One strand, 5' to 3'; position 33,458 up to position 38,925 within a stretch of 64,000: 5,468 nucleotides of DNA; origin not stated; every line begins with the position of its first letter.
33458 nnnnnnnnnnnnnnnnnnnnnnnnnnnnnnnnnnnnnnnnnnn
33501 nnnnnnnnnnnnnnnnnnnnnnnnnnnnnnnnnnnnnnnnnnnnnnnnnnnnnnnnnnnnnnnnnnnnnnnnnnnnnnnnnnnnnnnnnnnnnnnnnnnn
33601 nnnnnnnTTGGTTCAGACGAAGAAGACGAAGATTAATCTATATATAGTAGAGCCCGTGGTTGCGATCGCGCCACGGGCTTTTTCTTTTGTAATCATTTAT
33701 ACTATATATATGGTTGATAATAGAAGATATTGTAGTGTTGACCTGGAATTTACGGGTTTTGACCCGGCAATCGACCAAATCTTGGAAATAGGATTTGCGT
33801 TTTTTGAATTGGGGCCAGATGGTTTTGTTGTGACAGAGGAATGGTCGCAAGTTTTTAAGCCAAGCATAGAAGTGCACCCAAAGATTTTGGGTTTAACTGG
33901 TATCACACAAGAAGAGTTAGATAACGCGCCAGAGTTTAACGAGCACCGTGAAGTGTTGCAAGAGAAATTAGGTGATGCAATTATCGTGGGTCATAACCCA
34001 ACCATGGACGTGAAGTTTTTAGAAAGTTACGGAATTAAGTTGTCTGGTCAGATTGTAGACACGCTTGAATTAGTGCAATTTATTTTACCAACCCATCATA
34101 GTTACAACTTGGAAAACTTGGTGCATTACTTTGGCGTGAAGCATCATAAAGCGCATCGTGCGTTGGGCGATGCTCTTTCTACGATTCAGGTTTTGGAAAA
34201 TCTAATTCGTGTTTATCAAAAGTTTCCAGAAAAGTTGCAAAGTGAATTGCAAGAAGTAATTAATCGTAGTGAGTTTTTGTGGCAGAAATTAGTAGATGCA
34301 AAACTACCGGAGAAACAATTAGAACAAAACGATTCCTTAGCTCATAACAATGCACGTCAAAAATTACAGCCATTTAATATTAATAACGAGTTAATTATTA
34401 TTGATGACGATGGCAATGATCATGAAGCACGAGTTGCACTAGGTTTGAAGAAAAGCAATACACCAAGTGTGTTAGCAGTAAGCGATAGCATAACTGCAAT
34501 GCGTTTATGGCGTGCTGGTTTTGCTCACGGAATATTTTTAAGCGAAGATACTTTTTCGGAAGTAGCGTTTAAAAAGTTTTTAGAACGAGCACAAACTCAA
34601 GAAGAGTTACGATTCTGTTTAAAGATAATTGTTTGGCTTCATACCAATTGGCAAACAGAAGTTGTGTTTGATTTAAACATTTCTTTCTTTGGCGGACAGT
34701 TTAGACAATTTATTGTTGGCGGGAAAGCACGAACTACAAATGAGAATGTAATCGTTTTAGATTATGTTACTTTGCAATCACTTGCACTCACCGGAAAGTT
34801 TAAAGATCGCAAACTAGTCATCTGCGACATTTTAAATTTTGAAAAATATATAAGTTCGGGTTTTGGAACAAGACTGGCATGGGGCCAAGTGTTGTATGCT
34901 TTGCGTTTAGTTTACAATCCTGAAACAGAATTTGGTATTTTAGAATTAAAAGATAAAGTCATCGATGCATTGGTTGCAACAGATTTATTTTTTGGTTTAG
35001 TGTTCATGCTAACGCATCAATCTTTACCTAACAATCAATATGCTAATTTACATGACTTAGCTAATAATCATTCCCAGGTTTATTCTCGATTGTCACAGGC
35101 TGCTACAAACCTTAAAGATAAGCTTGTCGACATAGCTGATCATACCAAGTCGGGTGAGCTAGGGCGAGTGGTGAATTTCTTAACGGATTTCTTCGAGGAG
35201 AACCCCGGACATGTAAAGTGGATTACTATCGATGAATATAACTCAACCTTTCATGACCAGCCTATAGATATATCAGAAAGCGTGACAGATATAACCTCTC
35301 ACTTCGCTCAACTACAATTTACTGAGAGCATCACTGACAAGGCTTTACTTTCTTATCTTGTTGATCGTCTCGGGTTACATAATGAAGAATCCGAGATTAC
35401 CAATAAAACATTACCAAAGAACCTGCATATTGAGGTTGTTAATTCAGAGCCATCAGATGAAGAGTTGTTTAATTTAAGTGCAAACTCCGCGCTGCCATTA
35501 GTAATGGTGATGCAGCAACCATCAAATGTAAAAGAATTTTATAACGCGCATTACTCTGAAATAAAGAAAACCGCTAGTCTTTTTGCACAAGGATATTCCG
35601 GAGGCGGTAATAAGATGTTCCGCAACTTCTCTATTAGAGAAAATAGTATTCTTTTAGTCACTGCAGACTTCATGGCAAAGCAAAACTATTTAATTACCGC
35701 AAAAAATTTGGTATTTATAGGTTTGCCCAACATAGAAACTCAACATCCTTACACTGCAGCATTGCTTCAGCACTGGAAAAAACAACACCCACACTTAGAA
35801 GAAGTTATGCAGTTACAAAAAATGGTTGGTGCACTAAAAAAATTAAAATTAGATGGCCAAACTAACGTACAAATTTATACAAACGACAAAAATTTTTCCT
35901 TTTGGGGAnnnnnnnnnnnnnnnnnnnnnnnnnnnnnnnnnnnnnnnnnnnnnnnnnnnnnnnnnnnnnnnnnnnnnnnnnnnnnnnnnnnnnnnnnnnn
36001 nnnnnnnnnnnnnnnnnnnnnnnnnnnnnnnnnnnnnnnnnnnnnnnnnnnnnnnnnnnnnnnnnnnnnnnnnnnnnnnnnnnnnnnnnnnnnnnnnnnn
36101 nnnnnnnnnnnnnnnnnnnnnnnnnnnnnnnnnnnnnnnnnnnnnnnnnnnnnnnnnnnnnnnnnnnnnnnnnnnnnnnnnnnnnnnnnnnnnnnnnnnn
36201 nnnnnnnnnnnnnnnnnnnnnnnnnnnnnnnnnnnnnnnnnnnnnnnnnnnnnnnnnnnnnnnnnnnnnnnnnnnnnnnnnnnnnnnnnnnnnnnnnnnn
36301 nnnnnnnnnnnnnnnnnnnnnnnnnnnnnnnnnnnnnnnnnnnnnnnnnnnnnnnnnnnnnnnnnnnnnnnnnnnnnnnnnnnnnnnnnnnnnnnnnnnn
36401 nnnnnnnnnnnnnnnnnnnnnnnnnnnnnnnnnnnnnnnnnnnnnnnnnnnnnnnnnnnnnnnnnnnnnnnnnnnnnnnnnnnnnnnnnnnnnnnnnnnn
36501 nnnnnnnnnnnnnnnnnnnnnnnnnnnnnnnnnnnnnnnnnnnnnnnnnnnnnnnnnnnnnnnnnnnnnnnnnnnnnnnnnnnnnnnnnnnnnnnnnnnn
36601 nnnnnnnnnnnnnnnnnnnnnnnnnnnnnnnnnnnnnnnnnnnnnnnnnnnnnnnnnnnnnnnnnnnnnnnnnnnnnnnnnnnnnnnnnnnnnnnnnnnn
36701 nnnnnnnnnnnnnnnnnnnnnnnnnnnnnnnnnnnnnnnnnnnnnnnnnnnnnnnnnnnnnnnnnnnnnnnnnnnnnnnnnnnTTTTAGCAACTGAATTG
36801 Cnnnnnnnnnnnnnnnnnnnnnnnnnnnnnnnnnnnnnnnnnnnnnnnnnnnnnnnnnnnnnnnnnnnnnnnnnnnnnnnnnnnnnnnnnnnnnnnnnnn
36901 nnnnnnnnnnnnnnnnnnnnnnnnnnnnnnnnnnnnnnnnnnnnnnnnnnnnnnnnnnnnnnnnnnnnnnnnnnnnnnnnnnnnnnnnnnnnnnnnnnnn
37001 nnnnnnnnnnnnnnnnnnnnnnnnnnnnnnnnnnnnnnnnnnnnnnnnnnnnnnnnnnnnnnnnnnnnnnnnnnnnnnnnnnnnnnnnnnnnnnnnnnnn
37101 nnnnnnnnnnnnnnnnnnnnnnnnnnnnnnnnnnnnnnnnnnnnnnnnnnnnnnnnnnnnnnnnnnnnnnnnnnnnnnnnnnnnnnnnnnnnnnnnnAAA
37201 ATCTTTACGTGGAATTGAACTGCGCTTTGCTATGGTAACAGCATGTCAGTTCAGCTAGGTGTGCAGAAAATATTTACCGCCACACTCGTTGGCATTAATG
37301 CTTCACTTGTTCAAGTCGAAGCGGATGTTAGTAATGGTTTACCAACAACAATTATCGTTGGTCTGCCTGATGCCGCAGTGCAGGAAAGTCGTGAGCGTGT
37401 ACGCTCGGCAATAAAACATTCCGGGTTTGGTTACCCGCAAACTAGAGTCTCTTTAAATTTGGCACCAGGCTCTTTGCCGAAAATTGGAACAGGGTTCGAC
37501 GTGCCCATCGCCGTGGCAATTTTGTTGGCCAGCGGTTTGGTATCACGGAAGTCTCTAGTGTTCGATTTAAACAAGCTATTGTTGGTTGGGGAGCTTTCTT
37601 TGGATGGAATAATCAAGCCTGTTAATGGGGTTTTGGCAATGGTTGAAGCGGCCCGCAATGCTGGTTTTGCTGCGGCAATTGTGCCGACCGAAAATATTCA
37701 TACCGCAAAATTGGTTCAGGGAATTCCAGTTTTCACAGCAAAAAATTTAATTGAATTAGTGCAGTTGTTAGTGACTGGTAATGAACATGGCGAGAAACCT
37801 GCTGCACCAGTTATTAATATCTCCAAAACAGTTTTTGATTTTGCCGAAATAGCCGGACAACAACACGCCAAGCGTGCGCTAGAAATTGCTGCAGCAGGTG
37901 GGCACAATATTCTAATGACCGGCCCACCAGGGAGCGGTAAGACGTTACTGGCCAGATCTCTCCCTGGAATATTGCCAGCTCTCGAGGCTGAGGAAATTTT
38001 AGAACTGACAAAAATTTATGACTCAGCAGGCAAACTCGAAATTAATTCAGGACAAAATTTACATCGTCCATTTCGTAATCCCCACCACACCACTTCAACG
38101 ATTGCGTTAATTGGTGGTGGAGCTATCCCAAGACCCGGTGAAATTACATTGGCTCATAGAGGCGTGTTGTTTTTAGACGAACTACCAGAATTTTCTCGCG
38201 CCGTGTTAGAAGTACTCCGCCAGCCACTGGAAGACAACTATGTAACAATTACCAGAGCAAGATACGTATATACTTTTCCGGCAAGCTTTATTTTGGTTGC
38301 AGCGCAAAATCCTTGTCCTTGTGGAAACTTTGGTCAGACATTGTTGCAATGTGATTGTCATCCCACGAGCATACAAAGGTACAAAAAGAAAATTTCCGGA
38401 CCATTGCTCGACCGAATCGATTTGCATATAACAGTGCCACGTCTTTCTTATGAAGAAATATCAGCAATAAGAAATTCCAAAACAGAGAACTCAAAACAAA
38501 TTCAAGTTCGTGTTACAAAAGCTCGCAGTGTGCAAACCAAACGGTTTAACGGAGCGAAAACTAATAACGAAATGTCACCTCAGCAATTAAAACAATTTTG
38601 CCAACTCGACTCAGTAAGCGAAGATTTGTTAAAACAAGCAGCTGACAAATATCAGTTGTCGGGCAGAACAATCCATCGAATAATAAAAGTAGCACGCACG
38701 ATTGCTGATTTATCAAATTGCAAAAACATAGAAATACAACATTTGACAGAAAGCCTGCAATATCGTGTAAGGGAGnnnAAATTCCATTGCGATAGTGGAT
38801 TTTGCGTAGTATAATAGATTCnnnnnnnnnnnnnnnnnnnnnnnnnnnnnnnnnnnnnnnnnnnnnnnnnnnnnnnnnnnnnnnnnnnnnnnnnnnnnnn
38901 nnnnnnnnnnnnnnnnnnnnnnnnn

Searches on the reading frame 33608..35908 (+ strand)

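Call 25: search_protein_families(library=pfam, proteins=[window:33608-35908:+], max_evalue=0.001)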
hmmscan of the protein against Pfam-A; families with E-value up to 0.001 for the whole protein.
window:33608-35908:+ (767 aa): 3 families
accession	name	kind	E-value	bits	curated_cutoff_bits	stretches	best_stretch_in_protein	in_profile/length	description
PF00929.31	RNase_T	-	2.6e-22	80.5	24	1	44-196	3-164/164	Exonuclease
PF21762.3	DEDDh_C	-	1.8e-09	38.5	27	1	118-196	102-185/188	DNA polymerase III subunit epsilon-like, C-terminal domain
PF01612.26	DNA_pol_A_exo1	-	0.00031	21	23.6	0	116-176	67-129/173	3'-5' exonuclease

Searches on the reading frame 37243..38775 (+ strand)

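Call 25: search_protein_families(library=pfam, proteins=[window:37243-38775:+], max_evalue=0.001)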
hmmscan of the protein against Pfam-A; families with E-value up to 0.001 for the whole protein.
window:37243-38775:+ (511 aa): 8 families
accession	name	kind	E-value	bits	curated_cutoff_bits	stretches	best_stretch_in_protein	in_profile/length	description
PF01078.27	Mg_chelatase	-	8.2e-92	306.7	20.3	1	199-405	1-206/207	Magnesium chelatase, subunit ChlI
PF13541.12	ChlI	-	8.2e-39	132.7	27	1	25-151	1-121/121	Subunit ChlI of Mg-chelatase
PF13335.12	Mg_chelatase_C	-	1.7e-30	105.9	26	1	415-508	2-94/94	Magnesium chelatase, subunit ChlI C-terminal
PF07728.20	AAA_5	-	1.4e-07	32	22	1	222-359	1-125/139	AAA domain (dynein-related subfamily)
PF00493.29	MCM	-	6.3e-07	29.2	23.3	1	298-366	114-181/224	MCM P-loop domain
PF05496.18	RuvB_N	-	1.1e-05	25.7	27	0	302-337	81-116/159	Holliday junction DNA helicase RuvB P-loop domain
PF00158.32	Sigma54_activat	-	2.5e-05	24.5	20.2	0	297-333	85-121/168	Sigma-54 interaction domain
PF05362.19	Lon_C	-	2.6e-05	24.3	21.1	1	22-154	42-175/205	Lon protease (S16) C-terminal proteolytic domain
